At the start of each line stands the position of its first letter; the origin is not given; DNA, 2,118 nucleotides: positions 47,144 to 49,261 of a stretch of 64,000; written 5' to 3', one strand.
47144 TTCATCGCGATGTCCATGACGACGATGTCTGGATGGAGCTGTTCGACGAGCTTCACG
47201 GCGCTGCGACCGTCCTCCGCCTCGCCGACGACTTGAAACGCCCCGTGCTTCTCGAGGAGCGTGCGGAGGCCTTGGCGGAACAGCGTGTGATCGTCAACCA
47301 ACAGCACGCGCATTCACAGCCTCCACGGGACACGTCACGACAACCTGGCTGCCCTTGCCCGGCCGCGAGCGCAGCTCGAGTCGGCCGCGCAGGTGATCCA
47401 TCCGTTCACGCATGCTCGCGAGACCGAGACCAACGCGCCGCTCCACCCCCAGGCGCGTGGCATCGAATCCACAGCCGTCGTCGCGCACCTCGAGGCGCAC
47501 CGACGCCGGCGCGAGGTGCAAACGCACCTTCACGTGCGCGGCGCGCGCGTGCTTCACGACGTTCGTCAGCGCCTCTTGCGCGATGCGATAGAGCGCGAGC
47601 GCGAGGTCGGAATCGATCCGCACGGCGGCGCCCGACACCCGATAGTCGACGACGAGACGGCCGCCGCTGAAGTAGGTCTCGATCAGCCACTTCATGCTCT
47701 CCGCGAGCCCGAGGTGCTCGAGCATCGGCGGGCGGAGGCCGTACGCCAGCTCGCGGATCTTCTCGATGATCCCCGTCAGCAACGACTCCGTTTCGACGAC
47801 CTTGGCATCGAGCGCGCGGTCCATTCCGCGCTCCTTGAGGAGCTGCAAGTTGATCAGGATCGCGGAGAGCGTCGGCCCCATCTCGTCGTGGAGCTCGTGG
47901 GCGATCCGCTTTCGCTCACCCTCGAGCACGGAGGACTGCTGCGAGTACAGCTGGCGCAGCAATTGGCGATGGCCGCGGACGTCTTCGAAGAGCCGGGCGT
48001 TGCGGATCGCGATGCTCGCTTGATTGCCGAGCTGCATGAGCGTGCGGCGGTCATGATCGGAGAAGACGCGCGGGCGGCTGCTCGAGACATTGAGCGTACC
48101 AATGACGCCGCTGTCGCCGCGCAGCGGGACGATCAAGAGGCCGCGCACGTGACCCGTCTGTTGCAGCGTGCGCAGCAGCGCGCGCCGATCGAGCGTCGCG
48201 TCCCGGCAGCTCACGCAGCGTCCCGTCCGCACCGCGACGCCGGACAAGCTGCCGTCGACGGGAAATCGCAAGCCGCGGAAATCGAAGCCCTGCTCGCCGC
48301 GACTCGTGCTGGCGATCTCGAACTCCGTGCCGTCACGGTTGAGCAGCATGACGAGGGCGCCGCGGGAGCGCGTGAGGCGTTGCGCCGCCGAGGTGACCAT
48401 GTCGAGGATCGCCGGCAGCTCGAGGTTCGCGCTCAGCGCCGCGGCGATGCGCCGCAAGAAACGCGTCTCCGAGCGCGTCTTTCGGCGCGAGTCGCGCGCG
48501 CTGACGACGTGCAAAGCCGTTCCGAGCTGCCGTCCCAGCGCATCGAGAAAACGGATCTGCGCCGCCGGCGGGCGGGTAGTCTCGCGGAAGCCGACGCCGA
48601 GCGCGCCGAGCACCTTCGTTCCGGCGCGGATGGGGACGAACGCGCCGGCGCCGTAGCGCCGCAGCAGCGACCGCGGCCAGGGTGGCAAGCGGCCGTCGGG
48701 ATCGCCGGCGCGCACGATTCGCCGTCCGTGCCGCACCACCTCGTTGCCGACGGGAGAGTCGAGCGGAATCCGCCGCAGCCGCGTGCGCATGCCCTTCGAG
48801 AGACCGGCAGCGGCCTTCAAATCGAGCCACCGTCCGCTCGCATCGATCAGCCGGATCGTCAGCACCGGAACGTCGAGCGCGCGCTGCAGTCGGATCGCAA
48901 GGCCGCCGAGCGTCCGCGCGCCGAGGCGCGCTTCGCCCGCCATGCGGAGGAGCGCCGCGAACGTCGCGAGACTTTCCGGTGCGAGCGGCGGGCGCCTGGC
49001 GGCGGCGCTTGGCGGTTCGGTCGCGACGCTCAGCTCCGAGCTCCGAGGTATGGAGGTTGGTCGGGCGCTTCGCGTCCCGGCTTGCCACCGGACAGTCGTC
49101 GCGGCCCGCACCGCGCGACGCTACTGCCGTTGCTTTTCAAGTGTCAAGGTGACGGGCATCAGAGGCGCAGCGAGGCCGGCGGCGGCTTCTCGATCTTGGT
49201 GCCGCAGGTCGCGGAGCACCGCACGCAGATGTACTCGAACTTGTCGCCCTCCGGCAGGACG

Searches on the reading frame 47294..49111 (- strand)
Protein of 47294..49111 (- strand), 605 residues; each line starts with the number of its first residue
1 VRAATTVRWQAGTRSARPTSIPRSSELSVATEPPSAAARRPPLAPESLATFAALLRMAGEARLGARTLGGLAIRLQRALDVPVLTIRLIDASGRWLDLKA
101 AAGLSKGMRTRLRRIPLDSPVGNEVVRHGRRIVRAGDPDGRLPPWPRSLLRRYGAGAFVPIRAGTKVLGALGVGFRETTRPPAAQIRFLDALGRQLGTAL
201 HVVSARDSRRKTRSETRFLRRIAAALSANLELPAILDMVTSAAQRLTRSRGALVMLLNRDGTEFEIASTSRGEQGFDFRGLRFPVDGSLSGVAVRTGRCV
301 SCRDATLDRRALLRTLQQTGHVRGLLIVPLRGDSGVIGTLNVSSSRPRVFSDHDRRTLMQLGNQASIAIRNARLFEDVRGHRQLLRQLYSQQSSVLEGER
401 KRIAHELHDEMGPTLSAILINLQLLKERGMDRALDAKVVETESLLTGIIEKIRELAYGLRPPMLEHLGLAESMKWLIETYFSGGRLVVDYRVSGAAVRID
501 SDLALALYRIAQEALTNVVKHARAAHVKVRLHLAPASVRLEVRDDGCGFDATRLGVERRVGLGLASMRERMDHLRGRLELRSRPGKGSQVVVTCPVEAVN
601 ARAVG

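Call 10: search_protein_families(library=pfam, proteins=[window:47294-49111:-])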
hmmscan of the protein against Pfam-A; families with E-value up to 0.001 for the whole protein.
window:47294-49111:- (605 aa): 7 families
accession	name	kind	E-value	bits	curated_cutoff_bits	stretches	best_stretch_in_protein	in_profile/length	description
PF13185.12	GAF_2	-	1.6e-31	109.8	28.6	2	231-369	3-135/136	GAF domain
PF01590.32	GAF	-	2e-24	87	22.4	2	232-369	2-133/133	GAF domain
PF02518.31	HATPase_c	-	6.9e-17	62.3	26.4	1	505-597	4-110/111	Histidine kinase-, DNA gyrase B-, and HSP90-like ATPase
PF13492.12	GAF_3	-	4.3e-16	59.9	27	1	232-371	2-129/129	GAF domain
PF07730.19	HisKA_3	-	1.8e-12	48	24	1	399-462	1-66/68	Histidine kinase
PF13581.12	HATPase_c_2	-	8.3e-09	36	27.4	1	496-582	21-116/127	Histidine kinase-like ATPase domain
PF03472.21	Autoind_bind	-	0.00021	21.3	23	0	305-368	83-145/149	Autoinducer binding domain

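Call 52: search_solved_structures(query=window:47294-49111:-, max_evalue=0.00001, show_alignments=2)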
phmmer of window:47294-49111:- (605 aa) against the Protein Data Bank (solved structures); distinct sequences matched with E-value up to 0.00001: 5.
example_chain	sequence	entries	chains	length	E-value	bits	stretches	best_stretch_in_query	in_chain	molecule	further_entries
4gt8_A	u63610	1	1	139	6.3e-07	31.8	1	501-597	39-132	Sensor protein vraS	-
3gig_A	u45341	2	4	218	2.7e-06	29.7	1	398-585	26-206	Sensor histidine kinase desK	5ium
7ssj_A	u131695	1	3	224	2.8e-06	29.6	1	398-585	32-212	Sensor histidine kinase DesK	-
3ehf_A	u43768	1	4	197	2.9e-06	29.6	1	398-585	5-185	Sensor kinase (YocF protein)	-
8sbm_A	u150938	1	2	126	9.3e-06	27.9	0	488-590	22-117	GAF domain-containing protein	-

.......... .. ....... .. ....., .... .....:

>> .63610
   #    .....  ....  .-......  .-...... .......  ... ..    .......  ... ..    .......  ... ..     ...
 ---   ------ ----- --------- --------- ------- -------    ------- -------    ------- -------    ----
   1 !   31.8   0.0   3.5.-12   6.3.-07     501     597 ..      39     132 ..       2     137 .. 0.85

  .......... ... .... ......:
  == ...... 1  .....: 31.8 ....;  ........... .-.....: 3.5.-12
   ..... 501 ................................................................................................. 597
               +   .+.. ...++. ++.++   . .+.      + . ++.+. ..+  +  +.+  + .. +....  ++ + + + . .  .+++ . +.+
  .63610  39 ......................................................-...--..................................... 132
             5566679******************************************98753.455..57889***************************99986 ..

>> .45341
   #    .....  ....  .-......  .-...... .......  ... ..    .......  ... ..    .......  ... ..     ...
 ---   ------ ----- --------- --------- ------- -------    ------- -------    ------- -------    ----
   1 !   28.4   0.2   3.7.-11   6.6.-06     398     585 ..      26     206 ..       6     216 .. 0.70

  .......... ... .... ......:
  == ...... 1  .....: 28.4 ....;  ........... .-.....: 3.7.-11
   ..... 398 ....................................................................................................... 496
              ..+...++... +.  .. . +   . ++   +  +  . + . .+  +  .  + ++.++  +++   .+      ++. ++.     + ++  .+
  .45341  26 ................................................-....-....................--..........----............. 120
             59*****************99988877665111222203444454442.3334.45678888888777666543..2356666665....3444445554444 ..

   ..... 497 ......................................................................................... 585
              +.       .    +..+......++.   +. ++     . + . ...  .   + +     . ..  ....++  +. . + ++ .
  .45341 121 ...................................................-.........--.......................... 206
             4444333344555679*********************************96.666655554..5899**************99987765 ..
